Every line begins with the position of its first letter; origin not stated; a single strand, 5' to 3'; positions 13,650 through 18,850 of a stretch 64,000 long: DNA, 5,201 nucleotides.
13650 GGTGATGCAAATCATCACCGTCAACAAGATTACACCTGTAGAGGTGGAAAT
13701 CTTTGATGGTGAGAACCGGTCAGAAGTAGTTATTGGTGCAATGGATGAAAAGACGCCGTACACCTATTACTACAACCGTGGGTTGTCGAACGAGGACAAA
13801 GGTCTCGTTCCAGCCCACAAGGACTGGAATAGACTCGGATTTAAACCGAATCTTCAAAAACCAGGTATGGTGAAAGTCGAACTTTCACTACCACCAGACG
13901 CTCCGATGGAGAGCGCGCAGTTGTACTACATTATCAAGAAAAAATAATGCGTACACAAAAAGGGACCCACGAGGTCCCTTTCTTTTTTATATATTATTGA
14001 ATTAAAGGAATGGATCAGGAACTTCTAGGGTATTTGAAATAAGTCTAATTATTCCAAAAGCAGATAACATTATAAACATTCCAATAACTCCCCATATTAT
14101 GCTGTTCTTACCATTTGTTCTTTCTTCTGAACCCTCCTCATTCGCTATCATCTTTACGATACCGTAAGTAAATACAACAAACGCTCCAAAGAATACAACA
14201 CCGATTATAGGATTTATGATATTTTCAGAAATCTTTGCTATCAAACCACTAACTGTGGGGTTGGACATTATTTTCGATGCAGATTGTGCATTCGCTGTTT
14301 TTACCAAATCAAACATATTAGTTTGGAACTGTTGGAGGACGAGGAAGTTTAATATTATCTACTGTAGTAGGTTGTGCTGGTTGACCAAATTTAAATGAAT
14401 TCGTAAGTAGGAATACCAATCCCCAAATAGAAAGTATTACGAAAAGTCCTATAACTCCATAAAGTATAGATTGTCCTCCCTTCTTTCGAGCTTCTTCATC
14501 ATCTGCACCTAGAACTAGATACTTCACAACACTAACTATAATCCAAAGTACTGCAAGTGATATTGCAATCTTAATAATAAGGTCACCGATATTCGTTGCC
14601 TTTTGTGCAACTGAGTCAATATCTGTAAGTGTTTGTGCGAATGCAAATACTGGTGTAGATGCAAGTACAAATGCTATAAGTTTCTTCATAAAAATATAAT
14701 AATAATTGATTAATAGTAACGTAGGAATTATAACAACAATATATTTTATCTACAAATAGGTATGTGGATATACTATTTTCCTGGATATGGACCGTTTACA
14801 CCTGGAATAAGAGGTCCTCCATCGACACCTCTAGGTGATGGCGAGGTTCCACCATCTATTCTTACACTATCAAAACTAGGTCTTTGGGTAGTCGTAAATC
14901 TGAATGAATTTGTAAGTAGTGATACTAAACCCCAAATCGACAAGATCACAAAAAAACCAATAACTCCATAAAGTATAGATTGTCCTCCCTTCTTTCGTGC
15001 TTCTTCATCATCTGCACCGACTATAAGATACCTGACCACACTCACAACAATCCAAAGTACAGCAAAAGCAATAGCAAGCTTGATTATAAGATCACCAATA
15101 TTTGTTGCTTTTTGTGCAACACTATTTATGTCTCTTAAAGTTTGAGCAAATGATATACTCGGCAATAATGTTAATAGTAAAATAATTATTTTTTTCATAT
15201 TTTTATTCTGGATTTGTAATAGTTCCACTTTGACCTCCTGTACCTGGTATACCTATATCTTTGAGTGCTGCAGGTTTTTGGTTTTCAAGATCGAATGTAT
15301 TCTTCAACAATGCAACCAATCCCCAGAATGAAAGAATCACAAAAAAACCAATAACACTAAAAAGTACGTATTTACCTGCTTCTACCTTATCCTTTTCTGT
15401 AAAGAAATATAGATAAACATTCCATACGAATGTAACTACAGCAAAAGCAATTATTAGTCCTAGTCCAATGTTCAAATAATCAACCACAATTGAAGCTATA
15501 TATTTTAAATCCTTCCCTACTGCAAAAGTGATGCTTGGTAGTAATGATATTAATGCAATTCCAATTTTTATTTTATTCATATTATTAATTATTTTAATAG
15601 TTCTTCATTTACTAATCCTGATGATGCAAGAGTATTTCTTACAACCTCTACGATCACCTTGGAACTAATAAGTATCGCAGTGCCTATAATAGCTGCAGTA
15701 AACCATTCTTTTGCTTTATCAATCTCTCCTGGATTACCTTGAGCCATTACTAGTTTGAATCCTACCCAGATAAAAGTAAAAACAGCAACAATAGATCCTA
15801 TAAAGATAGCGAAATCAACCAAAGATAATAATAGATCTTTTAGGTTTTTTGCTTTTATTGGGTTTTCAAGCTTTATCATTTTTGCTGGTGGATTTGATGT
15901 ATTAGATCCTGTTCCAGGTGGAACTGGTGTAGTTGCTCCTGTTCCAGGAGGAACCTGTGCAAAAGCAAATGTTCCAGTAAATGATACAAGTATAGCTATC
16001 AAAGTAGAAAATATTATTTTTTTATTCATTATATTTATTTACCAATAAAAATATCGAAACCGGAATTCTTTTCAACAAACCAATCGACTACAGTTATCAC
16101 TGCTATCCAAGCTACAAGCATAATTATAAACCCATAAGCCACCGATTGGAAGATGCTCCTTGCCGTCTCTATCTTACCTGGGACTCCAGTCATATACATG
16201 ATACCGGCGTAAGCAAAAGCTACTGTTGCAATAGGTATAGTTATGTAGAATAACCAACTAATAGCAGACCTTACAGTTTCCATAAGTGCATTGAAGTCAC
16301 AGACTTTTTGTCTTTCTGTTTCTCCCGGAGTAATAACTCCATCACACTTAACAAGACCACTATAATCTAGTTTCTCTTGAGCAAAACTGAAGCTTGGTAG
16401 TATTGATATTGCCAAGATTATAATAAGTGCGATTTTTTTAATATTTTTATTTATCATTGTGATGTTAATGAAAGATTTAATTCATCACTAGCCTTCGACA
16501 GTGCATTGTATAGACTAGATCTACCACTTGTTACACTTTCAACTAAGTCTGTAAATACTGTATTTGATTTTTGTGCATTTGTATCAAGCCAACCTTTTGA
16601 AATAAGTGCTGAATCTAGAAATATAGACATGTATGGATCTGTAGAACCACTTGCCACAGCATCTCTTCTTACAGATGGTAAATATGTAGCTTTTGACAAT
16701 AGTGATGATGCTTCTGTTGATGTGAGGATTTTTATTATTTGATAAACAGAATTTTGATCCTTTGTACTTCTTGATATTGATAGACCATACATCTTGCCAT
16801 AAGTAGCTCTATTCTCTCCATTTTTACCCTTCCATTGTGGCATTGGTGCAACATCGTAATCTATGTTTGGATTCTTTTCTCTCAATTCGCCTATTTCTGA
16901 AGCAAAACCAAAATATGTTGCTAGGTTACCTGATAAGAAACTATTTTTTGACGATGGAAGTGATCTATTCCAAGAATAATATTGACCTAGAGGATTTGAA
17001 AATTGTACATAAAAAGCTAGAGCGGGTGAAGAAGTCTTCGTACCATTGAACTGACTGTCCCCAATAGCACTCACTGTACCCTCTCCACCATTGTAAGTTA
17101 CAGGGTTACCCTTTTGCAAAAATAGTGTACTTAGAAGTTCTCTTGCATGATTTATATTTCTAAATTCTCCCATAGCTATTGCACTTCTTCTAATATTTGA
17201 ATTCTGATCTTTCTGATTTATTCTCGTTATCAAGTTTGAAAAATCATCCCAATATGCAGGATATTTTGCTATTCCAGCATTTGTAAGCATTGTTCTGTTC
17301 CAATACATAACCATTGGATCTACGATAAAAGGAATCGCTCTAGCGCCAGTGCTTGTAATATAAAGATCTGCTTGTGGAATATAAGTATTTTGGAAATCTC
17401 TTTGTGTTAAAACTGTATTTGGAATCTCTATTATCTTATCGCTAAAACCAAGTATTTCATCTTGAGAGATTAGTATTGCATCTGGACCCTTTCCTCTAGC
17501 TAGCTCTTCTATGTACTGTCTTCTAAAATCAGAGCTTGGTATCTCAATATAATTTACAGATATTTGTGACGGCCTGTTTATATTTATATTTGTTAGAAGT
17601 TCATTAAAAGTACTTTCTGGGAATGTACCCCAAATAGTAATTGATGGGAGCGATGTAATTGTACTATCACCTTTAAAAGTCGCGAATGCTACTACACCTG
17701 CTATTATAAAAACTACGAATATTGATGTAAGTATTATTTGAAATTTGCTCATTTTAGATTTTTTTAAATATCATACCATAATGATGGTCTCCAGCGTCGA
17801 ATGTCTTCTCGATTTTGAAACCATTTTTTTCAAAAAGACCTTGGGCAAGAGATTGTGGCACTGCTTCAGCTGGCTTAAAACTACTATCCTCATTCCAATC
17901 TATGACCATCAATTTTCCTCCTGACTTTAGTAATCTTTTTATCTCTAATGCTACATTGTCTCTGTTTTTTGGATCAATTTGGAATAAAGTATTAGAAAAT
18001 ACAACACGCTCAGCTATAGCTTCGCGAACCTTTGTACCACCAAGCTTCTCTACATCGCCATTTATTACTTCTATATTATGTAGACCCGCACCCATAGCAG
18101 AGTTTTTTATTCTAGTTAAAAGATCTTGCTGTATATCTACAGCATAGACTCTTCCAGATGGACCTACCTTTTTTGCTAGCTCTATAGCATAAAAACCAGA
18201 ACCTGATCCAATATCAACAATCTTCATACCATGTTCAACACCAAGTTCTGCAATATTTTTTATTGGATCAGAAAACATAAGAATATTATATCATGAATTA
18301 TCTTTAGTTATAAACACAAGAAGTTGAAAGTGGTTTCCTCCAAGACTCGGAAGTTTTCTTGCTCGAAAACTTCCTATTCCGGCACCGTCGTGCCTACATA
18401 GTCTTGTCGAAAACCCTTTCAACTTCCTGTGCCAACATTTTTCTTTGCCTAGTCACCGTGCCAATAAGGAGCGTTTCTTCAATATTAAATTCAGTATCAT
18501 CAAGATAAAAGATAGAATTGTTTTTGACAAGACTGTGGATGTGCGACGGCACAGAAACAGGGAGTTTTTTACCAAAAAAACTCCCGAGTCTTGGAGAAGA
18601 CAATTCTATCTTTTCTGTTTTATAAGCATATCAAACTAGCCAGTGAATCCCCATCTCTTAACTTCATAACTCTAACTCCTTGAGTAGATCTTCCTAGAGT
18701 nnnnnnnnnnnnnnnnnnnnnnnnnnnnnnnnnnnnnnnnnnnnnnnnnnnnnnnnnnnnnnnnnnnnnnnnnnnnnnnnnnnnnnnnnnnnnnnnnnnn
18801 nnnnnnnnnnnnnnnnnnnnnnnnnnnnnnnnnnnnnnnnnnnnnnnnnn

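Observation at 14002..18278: Operon of a methyltransferase, an orphan SBP-like protein and six tandem VirB2/TrbC-like pilin paralogs, with no other type IV secretion genes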

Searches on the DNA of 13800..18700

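Call 50: search_rna_families(source=window, start=13800, end=18700, threshold=evalue, max_evalue=1)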
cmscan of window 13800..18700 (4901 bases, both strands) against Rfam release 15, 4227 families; matches with E-value up to 1: 2.
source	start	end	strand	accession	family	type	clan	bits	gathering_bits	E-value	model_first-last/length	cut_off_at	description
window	13957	14039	-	RF00082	SraG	Gene; sRNA;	-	23.5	50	0.74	1-177/177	no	SraG RNA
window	18552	18592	+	RF03483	MIR319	Gene; miRNA;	-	22.6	54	0.24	1-92/92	no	MIR319 microRNA precursor family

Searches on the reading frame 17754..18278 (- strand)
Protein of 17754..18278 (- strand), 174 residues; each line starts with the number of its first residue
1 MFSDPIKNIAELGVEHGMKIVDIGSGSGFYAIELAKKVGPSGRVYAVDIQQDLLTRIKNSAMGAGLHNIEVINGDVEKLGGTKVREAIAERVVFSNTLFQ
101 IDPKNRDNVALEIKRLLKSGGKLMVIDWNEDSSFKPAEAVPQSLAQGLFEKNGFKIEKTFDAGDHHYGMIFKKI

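Call 3: search_protein_families(library=pfam, proteins=[window:17754-18278:-], max_evalue=1)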
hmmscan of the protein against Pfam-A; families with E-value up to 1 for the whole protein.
window:17754-18278:- (174 aa): 25 families
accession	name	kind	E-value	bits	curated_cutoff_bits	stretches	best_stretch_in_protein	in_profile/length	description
PF13847.12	Methyltransf_31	-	5.5e-18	65.5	27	1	16-134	3-118/145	Methyltransferase domain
PF13649.12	Methyltransf_25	-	3.5e-15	56.9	27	1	20-121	1-97/97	Methyltransferase domain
PF08241.18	Methyltransf_11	-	1.5e-12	48.4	21.2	1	21-124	1-94/95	Methyltransferase domain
PF01209.24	Ubie_methyltran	-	2.1e-12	47.3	20.1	1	12-129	43-155/233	ubiE/COQ5 methyltransferase family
PF01135.25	PCMT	-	4.1e-09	37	20.3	1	12-76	69-133/210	Protein-L-isoaspartate(D-aspartate) O-methyltransferase (PCMT)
PF08242.18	Methyltransf_12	-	1.3e-07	32.7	30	1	21-123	1-98/98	Methyltransferase domain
PF13489.12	Methyltransf_23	-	1.5e-06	28.5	27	1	6-137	10-124/164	Methyltransferase domain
PF02390.23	Methyltransf_4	-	4e-06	26.9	24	1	19-79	4-64/173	Putative methyltransferase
PF05175.20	MTS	-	4.9e-06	26.7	23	1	12-130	27-142/170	Methyltransferase small domain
PF02475.24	TRM5-TYW2_MTfase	-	2.8e-05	24.6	28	1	14-95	34-111/164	TRM5/TYW2 methyltransferase domain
PF08704.16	GCD14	-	3.1e-05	24.2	26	1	10-85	34-111/247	tRNA methyltransferase complex GCD14 subunit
PF02527.21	GidB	-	3.7e-05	23.6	27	1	17-94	48-125/184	rRNA small subunit methyltransferase G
PF01728.25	FtsJ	-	5.9e-05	23.5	24.1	1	13-81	17-80/181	FtsJ-like methyltransferase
PF13679.12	Methyltransf_32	-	0.00024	21.5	27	1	15-79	24-92/143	Methyltransferase domain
PF00398.26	RrnaAD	-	0.00027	20.6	24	1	11-83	25-92/263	Ribosomal RNA adenine dimethylase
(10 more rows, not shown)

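Call 4: search_protein_families(library=ncbifam, proteins=[window:17754-18278:-], max_evalue=1)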
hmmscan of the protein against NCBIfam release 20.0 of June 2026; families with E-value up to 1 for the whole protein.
window:17754-18278:- (174 aa): 86 families (the best 25 are shown)
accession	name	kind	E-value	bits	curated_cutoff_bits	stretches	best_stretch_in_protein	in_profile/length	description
NF008823.0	PRK11873.1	subfamily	7.9e-19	68.2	263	1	14-127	75-183/272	arsenite methyltransferase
NF041537.1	ArsM_AhpD_UU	exception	4.5e-17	61.9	510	1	14-127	74-182/345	arsenite methyltransferase/AhpD domain selenoprotein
NF041536.1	ArsM_DUF2284_UU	exception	6.4e-16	57.7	575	1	14-127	74-182/459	arsenite methyltransferase/DUF2284 domain selenoprotein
NF047649.1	MTase_UXPK_star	exception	1.5e-13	50.4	460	1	14-127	75-183/283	methyltransferase/UXPK-star double selenoprotein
TIGR02469.1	CbiT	equivalog_domain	3.1e-13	50.1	78.3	1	9-83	12-85/124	precorrin-6Y C5,15-methyltransferase (decarboxylating) subunit CbiT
TIGR04364.1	methyltran_FxLD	equivalog_domain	4e-13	49.2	320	1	11-78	77-143/394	methyltransferase, FxLD system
NF001240.0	PRK00216.1-1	equivalog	6.3e-13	48.3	378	1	9-130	56-173/251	bifunctional demethylmenaquinone methyltransferase/2-methoxy-6-polyprenyl-1,4-benzoquinol methylase UbiE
NF043040.1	corrin_prot_MT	hypoth_equivalog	4e-12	46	180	1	7-127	32-149/216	corrinoid protein-associated methyltransferase CpaM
NF052510.1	methyltran_MpqE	exception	8.2e-11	41.7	335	1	10-129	40-155/234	methyl-plastoquinone biosynthesis methyltransferase MpqE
NF001243.0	PRK00216.1-4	equivalog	1.1e-09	38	235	1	10-127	41-153/237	demethylmenaquinone methyltransferase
NF010549.0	PRK13942.1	equivalog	1.3e-09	37.9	282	1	11-77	72-138/215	protein-L-isoaspartate O-methyltransferase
NF001244.0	PRK00216.1-5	equivalog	1.4e-09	37.6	216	1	9-142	41-169/236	bifunctional demethylmenaquinone methyltransferase/2-methoxy-6-polyprenyl-1,4-benzoquinol methylase UbiE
TIGR02752.1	MenG_heptapren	equivalog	4.3e-09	36.2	419.85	1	10-128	39-152/231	demethylmenaquinone methyltransferase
NF001556.0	PRK00377.1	equivalog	1.2e-08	35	238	1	10-79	34-104/198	cobalt-precorrin-6Y C(15)-methyltransferase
TIGR01934.1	MenG_MenH_UbiE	subfamily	2e-08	33.8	158.35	1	9-132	32-148/223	ubiquinone/menaquinone biosynthesis methyltransferase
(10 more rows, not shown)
